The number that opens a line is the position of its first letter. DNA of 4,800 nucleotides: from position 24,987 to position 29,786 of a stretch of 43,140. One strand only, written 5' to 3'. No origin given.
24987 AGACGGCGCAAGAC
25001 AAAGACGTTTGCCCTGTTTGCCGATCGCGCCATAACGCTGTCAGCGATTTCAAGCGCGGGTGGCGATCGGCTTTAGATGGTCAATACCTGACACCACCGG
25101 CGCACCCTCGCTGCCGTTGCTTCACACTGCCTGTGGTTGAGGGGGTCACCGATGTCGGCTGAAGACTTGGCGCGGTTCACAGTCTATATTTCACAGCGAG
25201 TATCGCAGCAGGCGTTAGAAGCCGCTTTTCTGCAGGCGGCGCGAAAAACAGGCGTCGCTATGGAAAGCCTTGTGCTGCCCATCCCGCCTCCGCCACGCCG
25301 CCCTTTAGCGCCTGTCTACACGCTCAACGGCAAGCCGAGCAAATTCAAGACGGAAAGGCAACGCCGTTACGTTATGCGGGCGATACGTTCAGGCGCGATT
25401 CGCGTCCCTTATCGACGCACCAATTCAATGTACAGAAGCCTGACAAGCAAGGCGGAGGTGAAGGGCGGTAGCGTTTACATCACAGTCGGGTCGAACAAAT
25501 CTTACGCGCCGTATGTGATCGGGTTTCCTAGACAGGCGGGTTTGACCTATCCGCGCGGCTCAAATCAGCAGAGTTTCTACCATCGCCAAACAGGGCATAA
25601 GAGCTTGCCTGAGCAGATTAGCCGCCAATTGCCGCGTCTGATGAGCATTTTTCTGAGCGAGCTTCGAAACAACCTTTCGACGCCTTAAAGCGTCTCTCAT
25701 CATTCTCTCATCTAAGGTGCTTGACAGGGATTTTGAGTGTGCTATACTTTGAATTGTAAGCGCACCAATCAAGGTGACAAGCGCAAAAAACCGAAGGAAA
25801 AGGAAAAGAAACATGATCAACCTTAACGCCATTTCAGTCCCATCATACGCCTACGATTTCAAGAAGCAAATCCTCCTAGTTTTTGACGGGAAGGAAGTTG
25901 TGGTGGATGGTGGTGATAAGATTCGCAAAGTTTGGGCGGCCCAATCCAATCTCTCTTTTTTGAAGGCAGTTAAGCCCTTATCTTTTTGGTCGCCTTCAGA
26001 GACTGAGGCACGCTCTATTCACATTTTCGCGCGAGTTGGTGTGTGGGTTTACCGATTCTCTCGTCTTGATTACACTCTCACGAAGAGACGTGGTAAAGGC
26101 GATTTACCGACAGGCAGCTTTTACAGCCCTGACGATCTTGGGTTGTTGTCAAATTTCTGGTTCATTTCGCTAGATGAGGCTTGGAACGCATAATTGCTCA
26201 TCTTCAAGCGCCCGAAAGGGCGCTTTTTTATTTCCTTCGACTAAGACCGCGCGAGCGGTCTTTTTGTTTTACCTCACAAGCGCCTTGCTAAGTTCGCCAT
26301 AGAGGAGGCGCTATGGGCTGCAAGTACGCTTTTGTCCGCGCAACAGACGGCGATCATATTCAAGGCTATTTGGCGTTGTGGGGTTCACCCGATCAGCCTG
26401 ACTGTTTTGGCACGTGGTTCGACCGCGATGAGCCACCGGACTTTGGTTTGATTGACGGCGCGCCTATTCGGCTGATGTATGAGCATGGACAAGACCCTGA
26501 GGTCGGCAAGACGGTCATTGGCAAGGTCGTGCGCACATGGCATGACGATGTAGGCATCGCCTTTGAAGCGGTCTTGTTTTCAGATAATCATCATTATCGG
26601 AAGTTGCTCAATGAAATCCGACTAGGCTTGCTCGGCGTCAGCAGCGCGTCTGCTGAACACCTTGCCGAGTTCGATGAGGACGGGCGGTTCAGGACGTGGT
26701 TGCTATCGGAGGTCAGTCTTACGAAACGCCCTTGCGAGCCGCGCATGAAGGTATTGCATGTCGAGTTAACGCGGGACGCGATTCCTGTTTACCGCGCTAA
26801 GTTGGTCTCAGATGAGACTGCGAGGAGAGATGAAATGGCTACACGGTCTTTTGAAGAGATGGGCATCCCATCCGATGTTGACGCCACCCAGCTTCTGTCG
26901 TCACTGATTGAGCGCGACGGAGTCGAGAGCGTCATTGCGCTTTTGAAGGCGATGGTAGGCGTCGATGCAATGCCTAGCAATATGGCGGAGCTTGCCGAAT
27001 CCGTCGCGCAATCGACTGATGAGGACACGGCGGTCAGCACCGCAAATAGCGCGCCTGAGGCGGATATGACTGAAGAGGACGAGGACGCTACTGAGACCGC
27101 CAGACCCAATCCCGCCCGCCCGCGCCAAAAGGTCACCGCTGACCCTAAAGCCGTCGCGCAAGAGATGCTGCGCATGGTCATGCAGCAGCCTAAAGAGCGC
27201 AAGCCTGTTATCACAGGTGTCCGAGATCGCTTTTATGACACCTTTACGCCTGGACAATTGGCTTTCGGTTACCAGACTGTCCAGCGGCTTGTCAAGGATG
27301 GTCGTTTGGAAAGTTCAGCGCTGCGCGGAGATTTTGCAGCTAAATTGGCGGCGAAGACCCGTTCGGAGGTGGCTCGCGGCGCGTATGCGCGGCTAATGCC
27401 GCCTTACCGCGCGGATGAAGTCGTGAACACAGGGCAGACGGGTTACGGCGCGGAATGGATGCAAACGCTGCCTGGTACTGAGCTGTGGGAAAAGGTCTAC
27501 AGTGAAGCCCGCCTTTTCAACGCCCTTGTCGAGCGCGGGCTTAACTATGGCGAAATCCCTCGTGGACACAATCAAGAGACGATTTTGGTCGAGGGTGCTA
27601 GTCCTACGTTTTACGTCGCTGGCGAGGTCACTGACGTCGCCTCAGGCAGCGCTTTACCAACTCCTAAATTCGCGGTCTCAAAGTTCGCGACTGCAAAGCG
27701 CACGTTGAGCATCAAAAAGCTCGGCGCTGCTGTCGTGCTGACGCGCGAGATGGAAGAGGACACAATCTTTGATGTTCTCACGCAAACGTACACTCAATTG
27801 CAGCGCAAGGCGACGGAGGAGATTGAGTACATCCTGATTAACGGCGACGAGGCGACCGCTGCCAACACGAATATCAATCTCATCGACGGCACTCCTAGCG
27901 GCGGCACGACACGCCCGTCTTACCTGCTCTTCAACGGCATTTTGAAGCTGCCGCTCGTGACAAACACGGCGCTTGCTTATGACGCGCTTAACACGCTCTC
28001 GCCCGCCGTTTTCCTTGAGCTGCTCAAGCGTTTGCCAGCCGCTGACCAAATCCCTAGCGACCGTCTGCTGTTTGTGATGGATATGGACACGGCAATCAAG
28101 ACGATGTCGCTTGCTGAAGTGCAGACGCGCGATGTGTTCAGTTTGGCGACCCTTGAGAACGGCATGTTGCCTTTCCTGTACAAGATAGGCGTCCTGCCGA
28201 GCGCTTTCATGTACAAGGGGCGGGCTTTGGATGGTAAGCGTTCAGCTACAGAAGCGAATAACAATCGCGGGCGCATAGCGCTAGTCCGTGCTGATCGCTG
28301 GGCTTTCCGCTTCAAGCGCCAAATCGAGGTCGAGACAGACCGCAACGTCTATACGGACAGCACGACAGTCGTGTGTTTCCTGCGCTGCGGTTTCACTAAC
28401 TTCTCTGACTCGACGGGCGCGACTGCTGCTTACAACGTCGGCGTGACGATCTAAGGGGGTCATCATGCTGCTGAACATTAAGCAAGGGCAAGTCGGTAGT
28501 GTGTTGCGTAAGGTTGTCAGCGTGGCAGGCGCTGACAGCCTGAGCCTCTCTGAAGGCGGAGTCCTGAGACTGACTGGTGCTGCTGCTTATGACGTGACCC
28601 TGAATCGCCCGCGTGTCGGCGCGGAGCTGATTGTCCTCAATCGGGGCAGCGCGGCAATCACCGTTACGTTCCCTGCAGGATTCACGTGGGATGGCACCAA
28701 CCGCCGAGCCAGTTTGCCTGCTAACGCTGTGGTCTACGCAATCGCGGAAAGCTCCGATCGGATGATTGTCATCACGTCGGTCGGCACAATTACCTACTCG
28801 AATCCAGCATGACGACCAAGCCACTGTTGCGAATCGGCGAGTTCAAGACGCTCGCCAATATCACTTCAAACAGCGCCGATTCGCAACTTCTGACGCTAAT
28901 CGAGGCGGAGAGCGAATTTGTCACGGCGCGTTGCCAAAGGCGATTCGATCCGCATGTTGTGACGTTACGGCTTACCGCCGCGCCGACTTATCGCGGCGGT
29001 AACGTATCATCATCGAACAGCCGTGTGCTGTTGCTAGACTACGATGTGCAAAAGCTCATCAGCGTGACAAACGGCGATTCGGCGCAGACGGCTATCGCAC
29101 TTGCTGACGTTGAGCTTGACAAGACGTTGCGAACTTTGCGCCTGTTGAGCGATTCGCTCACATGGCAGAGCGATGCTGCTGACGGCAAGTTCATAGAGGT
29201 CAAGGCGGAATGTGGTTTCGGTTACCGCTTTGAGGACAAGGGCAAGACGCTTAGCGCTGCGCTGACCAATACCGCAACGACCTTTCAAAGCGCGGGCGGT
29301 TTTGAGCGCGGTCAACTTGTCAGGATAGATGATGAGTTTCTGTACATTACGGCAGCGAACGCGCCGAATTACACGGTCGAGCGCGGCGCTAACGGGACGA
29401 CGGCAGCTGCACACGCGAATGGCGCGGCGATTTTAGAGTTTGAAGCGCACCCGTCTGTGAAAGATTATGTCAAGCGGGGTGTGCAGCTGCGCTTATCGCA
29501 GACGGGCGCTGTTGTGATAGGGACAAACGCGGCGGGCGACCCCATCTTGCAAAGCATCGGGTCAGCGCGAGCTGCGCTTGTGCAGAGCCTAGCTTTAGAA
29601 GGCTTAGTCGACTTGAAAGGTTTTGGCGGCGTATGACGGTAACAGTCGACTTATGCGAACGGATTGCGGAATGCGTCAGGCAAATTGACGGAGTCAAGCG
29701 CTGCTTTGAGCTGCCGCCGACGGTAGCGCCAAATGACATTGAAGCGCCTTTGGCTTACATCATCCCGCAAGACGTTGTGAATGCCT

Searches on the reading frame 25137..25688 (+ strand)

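Call 57: search_protein_families(library=pfam, proteins=[window:25137-25688:+], max_evalue=0.01)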
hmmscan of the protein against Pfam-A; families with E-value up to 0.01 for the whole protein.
window:25137-25688:+ (183 aa): 1 family
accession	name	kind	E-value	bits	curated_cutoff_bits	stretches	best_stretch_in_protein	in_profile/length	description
PF04883.17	HK97-gp10_like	-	0.0013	20.1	21.4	1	89-127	36-75/78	Bacteriophage HK97-gp10, putative tail-component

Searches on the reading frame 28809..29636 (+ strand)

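Call 57: search_protein_families(library=pfam, proteins=[window:28809-29636:+], max_evalue=0.01)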
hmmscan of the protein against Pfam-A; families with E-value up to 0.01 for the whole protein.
window:28809-29636:+ (275 aa): 1 family
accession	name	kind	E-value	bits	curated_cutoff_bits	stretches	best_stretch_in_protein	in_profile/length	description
PF05135.19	Phage_connect_1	-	0.0039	18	21.2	1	11-46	6-41/101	Phage gp6-like head-tail connector protein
